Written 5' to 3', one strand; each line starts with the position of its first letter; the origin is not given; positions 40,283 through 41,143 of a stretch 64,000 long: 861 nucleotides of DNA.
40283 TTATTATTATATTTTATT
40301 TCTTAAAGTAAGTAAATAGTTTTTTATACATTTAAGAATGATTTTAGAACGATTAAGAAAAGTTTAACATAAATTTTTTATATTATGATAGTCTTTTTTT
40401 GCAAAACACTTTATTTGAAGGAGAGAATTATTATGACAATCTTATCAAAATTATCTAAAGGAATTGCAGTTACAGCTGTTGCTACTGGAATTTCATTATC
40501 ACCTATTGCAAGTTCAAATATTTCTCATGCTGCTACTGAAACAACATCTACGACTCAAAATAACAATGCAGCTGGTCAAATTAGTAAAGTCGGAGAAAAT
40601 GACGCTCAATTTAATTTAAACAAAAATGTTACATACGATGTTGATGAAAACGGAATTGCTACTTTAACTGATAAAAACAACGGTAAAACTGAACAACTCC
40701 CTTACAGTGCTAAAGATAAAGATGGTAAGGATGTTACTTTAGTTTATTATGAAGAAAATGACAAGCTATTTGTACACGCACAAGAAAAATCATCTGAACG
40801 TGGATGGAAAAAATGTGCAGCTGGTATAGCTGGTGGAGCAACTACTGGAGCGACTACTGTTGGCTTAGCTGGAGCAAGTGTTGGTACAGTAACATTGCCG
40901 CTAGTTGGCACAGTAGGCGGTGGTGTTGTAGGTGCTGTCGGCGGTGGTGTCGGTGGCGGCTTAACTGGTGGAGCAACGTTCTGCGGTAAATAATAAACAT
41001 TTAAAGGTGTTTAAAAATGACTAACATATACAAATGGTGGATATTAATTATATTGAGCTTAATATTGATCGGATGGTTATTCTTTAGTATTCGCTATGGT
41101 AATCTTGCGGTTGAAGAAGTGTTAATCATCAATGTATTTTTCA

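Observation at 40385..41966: Plus-strand moron island: secreted Gly-zipper bacteriocin-like protein, tiny 2-TM immunity-like ORF, SOS-controlled YolD-like gene and Zn-ribbon peptide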

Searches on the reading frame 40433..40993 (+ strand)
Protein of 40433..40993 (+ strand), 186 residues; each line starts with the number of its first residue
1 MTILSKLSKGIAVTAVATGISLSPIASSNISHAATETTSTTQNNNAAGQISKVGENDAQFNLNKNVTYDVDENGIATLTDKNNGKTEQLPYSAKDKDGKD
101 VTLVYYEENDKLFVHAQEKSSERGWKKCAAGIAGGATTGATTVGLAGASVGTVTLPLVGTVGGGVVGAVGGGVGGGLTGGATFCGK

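Call 4: search_protein_families(library=pfam, proteins=[window:40433-40993:+], max_evalue=1)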
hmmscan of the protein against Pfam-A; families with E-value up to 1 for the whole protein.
window:40433-40993:+ (186 aa): 2 families
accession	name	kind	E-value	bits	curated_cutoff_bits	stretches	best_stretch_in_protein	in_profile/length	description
PF10229.14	MMADHC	-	0.024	14.8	27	1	28-104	16-92/272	Methylmalonic aciduria and homocystinuria type D protein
PF15935.10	RnlA_toxin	-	0.48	11.2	27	1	71-114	24-67/87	RNase LS, bacterial toxin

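Call 5: search_protein_families(library=phrogs, proteins=[window:40433-40993:+], max_evalue=0.1)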
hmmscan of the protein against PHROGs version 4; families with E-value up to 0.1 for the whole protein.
window:40433-40993:+ (186 aa): 4 families
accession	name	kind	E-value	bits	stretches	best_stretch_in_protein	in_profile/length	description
phrog_29955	-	connector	0.0014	18.6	1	11-146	124-248/556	appendage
phrog_30731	-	unknown function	0.019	13.9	1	126-179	875-928/1060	-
phrog_794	-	tail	0.091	12.4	0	117-177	611-670/763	tail length tape measure protein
phrog_23574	-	tail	0.098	10.9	0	122-179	809-861/1441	tail length tape measure protein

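Call 10: find_homologous_proteins(query=window:40433-40993:+, max_evalue=0.001)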
Query window:40433-40993:+ (186 aa): 28 proteins with E <= 0.001 among 2922 candidates.
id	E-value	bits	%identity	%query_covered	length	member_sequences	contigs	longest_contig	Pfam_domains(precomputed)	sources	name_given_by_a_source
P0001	2.9e-107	374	96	100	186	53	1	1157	-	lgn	-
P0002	1.6e-83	297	87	84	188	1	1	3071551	-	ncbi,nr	ncbi:hypothetical protein UM654_06150 [Staphylococcus aureus]|nr:hypothetical protein UM654_06150 [S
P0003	8.1e-54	200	56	96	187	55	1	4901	-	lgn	-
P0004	2.0e-52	196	57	97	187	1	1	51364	-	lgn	-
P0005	8.2e-52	193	57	97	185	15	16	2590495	-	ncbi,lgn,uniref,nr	ncbi:hypothetical protein [Staphylococcus hyicus]|uniref:hypothetical protein n=1 Tax=Staphylococcus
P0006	2.0e-50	189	56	97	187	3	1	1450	-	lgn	-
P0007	9.9e-50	187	55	97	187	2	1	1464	-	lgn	-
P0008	3.2e-48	182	54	97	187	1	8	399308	-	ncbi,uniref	ncbi:hypothetical protein [Mammaliicoccus vitulinus]|uniref:hypothetical protein n=1 Tax=Mammaliicoc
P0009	2.0e-47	179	59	85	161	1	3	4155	-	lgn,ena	-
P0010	2.5e-47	179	52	97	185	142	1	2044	-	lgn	-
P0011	1.2e-46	177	54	88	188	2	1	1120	-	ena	-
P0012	1.6e-45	173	54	88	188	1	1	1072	-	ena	-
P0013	1.7e-45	173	53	82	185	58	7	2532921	-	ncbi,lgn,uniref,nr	ncbi:hypothetical protein DOS78_00465 [Staphylococcus felis]|uniref:hypothetical protein n=1 Tax=Sta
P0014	6.8e-44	168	49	83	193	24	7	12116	-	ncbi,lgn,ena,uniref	ncbi:hypothetical protein [Staphylococcus caprae]|uniref:hypothetical protein n=1 Tax=Staphylococcus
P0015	6.9e-43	164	55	84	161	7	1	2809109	-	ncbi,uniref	ncbi:hypothetical protein [Staphylococcus aureus]|uniref:hypothetical protein n=1 Tax=Staphylococcus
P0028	6.6e-22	96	36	44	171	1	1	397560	-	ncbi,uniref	ncbi:hypothetical protein [Corynebacterium sp. H130]|uniref:hypothetical protein n=1 Tax=Corynebacte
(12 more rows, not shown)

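Call 11: search_protein_families(library=ncbifam, proteins=[window:40433-40993:+], max_evalue=1)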
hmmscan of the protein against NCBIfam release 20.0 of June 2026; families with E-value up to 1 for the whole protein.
window:40433-40993:+ (186 aa): 0 families

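Call 12: search_protein_families(library=padloc, proteins=[window:40433-40993:+], max_evalue=1)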
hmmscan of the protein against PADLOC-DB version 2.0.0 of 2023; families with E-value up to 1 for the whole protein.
window:40433-40993:+ (186 aa): 0 families

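Call 15: find_encoding_contigs(protein=P0005, flank=6000, max_places=4)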
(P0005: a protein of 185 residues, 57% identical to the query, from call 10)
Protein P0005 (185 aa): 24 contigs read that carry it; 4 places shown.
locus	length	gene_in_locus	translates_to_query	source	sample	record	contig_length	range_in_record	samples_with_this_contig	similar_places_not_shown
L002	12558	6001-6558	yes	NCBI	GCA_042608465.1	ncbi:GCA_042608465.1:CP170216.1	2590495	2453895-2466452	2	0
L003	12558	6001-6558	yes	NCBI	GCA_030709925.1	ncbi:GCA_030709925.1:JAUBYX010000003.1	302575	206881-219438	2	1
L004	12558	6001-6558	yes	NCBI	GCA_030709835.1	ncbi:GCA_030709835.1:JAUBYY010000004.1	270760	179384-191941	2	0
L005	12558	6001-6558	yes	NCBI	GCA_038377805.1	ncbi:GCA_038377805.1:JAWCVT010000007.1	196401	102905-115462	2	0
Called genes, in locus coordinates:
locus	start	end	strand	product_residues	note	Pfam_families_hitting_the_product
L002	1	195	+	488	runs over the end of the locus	PF00478:IMPDH, PF03060:NMO (faint), PF00571:CBS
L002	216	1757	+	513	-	PF00117:GATase, PF07722:Peptidase_C26, PF02540:NAD_synthase (faint), PF03054:tRNA_Me_trans (faint), PF00958:GMP_synt_C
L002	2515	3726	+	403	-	PF00155:Aminotran_1_2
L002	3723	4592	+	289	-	PF00892:EamA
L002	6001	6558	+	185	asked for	-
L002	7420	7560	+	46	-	-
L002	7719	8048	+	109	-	PF04072:LCM (weak)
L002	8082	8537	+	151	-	-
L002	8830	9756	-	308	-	PF03595:SLAC1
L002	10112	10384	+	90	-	PF09860:DUF2087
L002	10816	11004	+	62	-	-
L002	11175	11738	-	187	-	-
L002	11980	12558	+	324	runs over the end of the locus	PF00356:LacI, PF01381:HTH_3 (weak), PF00532:Peripla_BP_1, PF13407:Peripla_BP_4, PF13377:Peripla_BP_3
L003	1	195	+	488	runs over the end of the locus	PF00478:IMPDH, PF03060:NMO (faint), PF00571:CBS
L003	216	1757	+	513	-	PF00117:GATase, PF07722:Peptidase_C26, PF02540:NAD_synthase (faint), PF03054:tRNA_Me_trans (faint), PF00958:GMP_synt_C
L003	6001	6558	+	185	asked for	-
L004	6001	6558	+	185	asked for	-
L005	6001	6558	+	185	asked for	-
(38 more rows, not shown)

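Call 16: find_encoding_contigs(protein=P0028, flank=6000, max_places=3)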
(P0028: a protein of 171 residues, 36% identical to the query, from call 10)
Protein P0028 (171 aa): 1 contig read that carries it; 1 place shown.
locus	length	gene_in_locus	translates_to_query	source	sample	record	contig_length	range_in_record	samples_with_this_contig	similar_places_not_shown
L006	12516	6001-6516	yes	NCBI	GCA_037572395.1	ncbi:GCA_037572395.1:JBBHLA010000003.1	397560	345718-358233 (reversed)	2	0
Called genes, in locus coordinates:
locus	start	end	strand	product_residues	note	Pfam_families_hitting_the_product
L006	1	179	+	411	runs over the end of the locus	PF00155:Aminotran_1_2, PF01041:DegT_DnrJ_EryC1 (weak)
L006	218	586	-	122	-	-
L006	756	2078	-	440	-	PF03446:NAD_binding_2 (faint), PF03721:UDPG_MGDP_dh_N, PF03807:F420_oxidored (faint), PF00984:UDPG_MGDP_dh, PF03720:UDPG_MGDP_dh_C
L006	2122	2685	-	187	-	PF06559:DCD_N, PF22769:DCD, PF22569:DCD_C, PF00692:dUTPase (weak)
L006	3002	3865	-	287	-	-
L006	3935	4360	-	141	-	-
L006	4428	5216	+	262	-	PF00899:ThiF, PF03435:Sacchrp_dh_NADP (faint)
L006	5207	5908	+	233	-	PF01026:TatD_DNase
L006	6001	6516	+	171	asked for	-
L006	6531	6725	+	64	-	-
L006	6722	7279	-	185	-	PF11667:DUF3267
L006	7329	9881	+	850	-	PF13302:Acetyltransf_3 (weak), PF13420:Acetyltransf_4 (weak), PF00583:Acetyltransf_1, PF13607:Succ_CoA_lig, PF13549:ATP-grasp_5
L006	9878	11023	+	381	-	PF00850:Hist_deacetyl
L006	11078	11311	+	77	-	PF22513:FitA-like_RHH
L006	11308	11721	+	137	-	PF01850:PIN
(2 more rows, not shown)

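Call 21: find_related_loci(query=A2, collection=genome_contigs, flank=6000)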
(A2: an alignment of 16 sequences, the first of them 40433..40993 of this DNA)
Query A2 (186 aa) in genome_contigs; peptide patterns used: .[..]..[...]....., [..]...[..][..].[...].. (x = any residue, [..] = any of these).
453 stretches matched a pattern; 27 encode a relative of the query (tblastn E <= 1e-3); 27 distinct loci.
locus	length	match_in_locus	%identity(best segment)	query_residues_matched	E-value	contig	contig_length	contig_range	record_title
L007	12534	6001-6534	57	6-184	3e-43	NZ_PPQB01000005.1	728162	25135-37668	Staphylococcus arlettae strain NCTC 12413 NCTC12413_e2_c7, whole genome shotgun sequence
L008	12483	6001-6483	54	5-166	5e-43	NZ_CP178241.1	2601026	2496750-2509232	Staphylococcus simulans strain PFJB-50N chromosome, complete genome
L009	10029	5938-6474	57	5-184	2e-41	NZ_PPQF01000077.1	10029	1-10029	Staphylococcus agnetis strain DSM 23656 0a70af5d-77b4-45a3-8691-2709b07f5c2b_c78, whole genome shotgun sequence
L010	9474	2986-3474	56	5-168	1e-35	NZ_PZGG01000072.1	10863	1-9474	Staphylococcus simulans strain SNUC 1463 contig072, whole genome shotgun sequence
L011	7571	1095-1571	49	3-156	3e-32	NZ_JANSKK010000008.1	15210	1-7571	Staphylococcus pettenkoferi strain NSP008H contig_8_1, whole genome shotgun sequence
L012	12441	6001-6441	50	10-157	3e-32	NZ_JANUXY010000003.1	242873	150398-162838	Staphylococcus americanisciuri strain GRT3 NODE_3_length_242873_cov_243.836834, whole genome shotgun sequence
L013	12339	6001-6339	65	72-184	4e-25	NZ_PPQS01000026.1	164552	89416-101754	Staphylococcus schweitzeri strain DSM 28300 DSM28300_c31, whole genome shotgun sequence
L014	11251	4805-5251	40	3-159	4e-18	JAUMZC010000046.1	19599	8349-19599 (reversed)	MAG: Corynebacterium sp. isolate S17M_Sa_7 NODE_1328_length_19599_cov_7.462904, whole genome shotgun sequence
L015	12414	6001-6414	43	56-184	4e-16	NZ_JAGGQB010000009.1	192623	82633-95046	Bacillus sp. ISL-51 ISL51_10, whole genome shotgun sequence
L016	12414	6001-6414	43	56-184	1e-15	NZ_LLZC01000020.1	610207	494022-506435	Bacillus velezensis strain NRRL B-41580 contig_5, whole genome shotgun sequence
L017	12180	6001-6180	75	125-184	6e-16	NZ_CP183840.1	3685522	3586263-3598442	Chryseobacterium sp. SW-1 chromosome, complete genome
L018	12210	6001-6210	63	115-184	6e-15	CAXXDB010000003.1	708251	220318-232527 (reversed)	MAG: uncultured Tenacibaculum sp. isolate 31d2e8be-d683-4f48-ae22-765b7c2b820c genome assembly, contig: contig_3, whole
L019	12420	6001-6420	44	61-184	2e-14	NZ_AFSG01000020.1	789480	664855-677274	Bacillus spizizenii DV1-B-1 gbs3c.contig.19, whole genome shotgun sequence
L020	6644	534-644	78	125-161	1e-13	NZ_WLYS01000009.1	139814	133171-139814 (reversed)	Sphingobacterium chungjuense strain IMCC25678 IMCC25678_9_length_139814, whole genome shotgun sequence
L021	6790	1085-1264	68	125-184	8e-14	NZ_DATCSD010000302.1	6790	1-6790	MAG: Ohtaekwangia sp. isolate SMAG_U7296 k141_102780, whole genome shotgun sequence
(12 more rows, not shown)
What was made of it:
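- The module is the most conserved part of the protein: 61-78% identity between Staphylococcus and Bacteroidota (call 21).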

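Call 22: find_related_loci(query=A2, collection=viral_contigs, flank=6000)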
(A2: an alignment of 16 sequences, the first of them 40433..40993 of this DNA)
Query A2 (186 aa) in viral_contigs; peptide patterns used: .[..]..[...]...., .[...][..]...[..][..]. (x = any residue, [..] = any of these).
84 stretches matched a pattern; 5 encode a relative of the query (tblastn E <= 1e-3); 5 distinct loci.
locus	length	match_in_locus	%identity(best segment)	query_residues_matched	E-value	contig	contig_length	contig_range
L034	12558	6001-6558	99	1-186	1e-119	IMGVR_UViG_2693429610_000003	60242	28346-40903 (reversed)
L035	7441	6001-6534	56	6-184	4e-43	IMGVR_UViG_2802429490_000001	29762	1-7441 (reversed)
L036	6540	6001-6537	58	5-184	3e-42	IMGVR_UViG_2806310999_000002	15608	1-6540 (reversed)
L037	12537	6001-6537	52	5-184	1e-36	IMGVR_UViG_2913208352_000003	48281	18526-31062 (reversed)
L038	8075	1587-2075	34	7-184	4e-15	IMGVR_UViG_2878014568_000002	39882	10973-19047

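Call 26: predict_structure(alignment_id=A2)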
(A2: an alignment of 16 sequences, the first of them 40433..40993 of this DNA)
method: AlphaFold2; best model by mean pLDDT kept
length: 186 residues; sequences in the alignment: 16
mean_pLDDT: 50.6   pTM: 0.44
mean pLDDT of the five models: 50.6, 49.1, 48.6, 47.2, 45.1
residues with pLDDT >= 90: 5; 70-90: 53; 50-70: 16; < 50: 112
segments of 3 or more residues with pLDDT < 50: 1-45, 120-186
pLDDT, mean of each block of 10 residues (from residue 1): 36 38 32 29 51 71 86 86 81 67 84 75 31 26 27 38 35 33 24
secondary structure, 60 per line:
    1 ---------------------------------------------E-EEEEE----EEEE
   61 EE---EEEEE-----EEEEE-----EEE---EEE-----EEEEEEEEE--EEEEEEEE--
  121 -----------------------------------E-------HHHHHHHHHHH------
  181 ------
elements in order: E48-52 E57-62 E66-70 E76-80 E86-88 E92-94 E100-108 E111-118 H164-174

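Call 33: search_protein_representatives(alignment_id=A2)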
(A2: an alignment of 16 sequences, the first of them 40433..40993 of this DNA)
Query: 16 sequences, 182 profile positions. Proteins with E-value up to 0.001 (for the whole library): 414; up to 1e-10: 141; up to 1e-30: 27. The best 150 are listed.
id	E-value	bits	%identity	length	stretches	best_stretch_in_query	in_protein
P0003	6.6e-75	267.3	-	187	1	2-180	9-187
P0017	2.0e-66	239.6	-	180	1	2-182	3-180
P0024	5.3e-54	199.2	-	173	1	12-182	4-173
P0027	6.4e-54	198.9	-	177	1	1-182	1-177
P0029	1.5e-50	188.0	-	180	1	3-182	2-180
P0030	6.2e-48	179.4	-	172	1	13-180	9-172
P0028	7.8e-48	179.1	-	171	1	41-182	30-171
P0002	1.2e-46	175.2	-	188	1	2-142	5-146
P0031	2.8e-44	167.5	-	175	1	10-181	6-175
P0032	3.4e-43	163.9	-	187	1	2-182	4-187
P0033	4.3e-43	163.6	-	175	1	12-182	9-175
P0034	4.3e-41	157.1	-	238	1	1-182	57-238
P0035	1.2e-40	155.7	-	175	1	10-180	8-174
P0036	2.3e-40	154.7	-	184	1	35-181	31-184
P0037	5.2e-40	153.6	-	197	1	26-180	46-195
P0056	6.5e-26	107.6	-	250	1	95-180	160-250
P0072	2.3e-21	92.8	-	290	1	119-181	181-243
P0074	4.4e-21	91.9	-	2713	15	35-81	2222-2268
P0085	4.8e-19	85.3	-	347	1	119-181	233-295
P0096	2.8e-18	82.8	-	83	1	119-180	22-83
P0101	1.2e-17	80.7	-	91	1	116-181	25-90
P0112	1.2e-16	77.4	-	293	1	39-180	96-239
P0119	1.1e-15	74.3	-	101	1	119-180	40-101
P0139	5.8e-13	65.4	-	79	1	117-182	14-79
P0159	5.4e-11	59.0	-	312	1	87-180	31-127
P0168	1.9e-10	57.2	-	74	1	113-177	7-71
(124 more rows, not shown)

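Call 34: search_protein_families(library=pfam, proteins=[P0074, P0034, P0056, P0072, P0085, P0112, P0159], max_evalue=0.01)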
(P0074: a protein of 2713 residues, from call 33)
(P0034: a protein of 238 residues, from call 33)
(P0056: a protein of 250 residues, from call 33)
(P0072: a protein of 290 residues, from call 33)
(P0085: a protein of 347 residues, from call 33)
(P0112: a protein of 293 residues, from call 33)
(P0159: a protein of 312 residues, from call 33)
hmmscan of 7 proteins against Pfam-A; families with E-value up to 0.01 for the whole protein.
P0074 (2713 aa): 8 families
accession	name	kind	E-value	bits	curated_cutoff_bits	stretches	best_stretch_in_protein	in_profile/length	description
PF03382.20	DUF285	-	5.7e-117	384.7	25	4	302-416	2-115/120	Mycoplasma protein of unknown function, DUF285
PF02494.22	HYR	-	1.5e-12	48.1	21.7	0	1245-1272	54-81/81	HYR domain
PF02140.24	SUEL_Lectin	-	6.2e-10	39.8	31.4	1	1080-1151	4-78/80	D-galactoside/L-rhamnose binding SUEL lectin domain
PF22962.3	Ig_NUP210_7th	-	4.8e-09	36.8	27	0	1153-1192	53-92/99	NUP210 Ig-like domain 7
PF23237.1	HYR_4C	-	1.3e-08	35.3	27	1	2487-2545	8-70/73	HYR-like domain with 4 cysteines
PF22841.2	CATSPERE_NTD1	-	1.1e-06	29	27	0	2192-2223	48-79/89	CATSPERE first N-terminal domain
PF15418.12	DUF4625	-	5.2e-05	24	27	0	2600-2626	104-130/131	Domain of unknown function (DUF4625)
PF19077.6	Big_13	-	0.0047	17.8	27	0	2493-2547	46-98/102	Bacterial Ig-like domain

P0034 (238 aa): 0 families

P0056 (250 aa): 0 families

P0072 (290 aa): 0 families

P0085 (347 aa): 0 families

P0112 (293 aa): 1 family
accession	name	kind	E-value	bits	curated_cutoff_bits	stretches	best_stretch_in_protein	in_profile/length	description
PF17929.6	TetR_C_34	-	0.00093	19.8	26.3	1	12-48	25-61/120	Tetracyclin repressor-like, C-terminal domain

P0159 (312 aa): 1 family
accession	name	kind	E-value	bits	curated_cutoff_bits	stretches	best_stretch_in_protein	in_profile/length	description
PF21724.2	DUF6861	-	3e-07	30.5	28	1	61-135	29-98/194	Family of unknown function (DUF6861)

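Call 36: search_protein_families(library=ncbifam, proteins=[P0139, P0168, P0096, P0119, P0101], max_evalue=10)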
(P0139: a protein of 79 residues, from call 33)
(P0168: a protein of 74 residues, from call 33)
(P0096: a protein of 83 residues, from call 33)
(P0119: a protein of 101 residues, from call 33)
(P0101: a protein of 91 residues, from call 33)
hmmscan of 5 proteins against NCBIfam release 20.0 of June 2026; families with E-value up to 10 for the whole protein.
P0139 (79 aa): 1 family
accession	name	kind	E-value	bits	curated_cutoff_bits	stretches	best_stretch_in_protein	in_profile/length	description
NF053611.1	YiaD_Gzip_OmpA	equivalog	0.77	9.4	175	1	28-68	28-68/206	YiaD family glycine zipper/OmpA-like lipoprotein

P0168 (74 aa): 5 families
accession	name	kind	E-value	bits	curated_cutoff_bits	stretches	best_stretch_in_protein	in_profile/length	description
TIGR03949.1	bact_IIb_cerein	subfamily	0.014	15.2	21.5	2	7-41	7-44/45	class IIb bacteriocin, lactobin A/cerein 7B family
TIGR04149.1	GG_sam_targ_CFB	domain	0.029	14.3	25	1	2-19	15-32/43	TIGR04149 family rSAM-modified RiPP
NF053611.1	YiaD_Gzip_OmpA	equivalog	0.062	13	175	1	24-62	27-65/206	YiaD family glycine zipper/OmpA-like lipoprotein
NF041250.1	VI_TagQ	equivalog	0.36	10.1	300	1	23-61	66-104/301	type VI secretion system-associated lipoprotein TagQ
NF038224.1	OmpA_like_CmpA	equivalog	3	7.3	300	1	27-60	42-76/233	C-OmpA-like family protein CmpA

P0096 (83 aa): 0 families

P0119 (101 aa): 0 families

P0101 (91 aa): 0 families
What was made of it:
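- On Cerein 7B lineage of class II bacteriocins: The GG-leader relative P0168 scores 15.2 bits against a cut-off of 21.5 (call 36).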

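Call 48: find_encoding_contigs(protein=P0139, flank=5000, max_places=3)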
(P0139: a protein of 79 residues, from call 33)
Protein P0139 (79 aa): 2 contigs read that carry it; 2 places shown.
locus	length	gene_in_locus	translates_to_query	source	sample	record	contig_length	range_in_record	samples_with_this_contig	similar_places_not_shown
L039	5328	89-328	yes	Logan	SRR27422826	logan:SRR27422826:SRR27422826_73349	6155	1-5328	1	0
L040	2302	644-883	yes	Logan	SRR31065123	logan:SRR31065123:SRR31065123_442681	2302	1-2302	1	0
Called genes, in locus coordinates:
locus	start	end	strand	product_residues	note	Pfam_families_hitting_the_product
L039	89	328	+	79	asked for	PF10439:Bacteriocin_IIc (faint)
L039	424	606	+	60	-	-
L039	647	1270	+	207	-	-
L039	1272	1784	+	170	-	PF13098:Thioredoxin_2 (weak)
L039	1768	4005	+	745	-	PF03412:Peptidase_C39, PF00664:ABC_membrane, PF00005:ABC_tran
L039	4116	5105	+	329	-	PF00294:PfkB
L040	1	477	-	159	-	?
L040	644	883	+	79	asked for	PF10439:Bacteriocin_IIc (faint)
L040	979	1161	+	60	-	-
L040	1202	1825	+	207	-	-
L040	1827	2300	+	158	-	?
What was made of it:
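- Relatives with GG leaders are exported by bacteriocin ABC transporters (call 48). The link to bacteriocin operons is specific (call 48).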

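Call 51: find_encoding_contigs(protein=P0168, flank=5000, max_places=3)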
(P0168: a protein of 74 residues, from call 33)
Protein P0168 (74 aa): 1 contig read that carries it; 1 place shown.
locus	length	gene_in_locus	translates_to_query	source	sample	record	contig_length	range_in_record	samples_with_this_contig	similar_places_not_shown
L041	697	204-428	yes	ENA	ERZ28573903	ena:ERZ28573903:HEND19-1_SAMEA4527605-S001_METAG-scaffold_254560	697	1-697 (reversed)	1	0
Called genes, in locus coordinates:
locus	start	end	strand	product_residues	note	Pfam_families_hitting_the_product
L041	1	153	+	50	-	?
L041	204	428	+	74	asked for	PF10439:Bacteriocin_IIc (faint)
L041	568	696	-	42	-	?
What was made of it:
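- On Cerein 7B lineage of class II bacteriocins: PF10439 hits on P0139 and P0168 are only 'faint' (calls 48, 51).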

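Call 53: find_encoding_contigs(protein=P0010, flank=7000, max_places=3)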
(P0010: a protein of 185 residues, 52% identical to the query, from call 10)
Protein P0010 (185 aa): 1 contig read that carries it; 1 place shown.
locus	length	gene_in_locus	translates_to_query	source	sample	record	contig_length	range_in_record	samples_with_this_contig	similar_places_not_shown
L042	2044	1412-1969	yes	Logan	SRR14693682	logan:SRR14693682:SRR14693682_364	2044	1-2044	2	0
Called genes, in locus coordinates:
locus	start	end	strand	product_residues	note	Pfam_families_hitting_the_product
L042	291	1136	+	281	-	PF04439:Adenyl_transf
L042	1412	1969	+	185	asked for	-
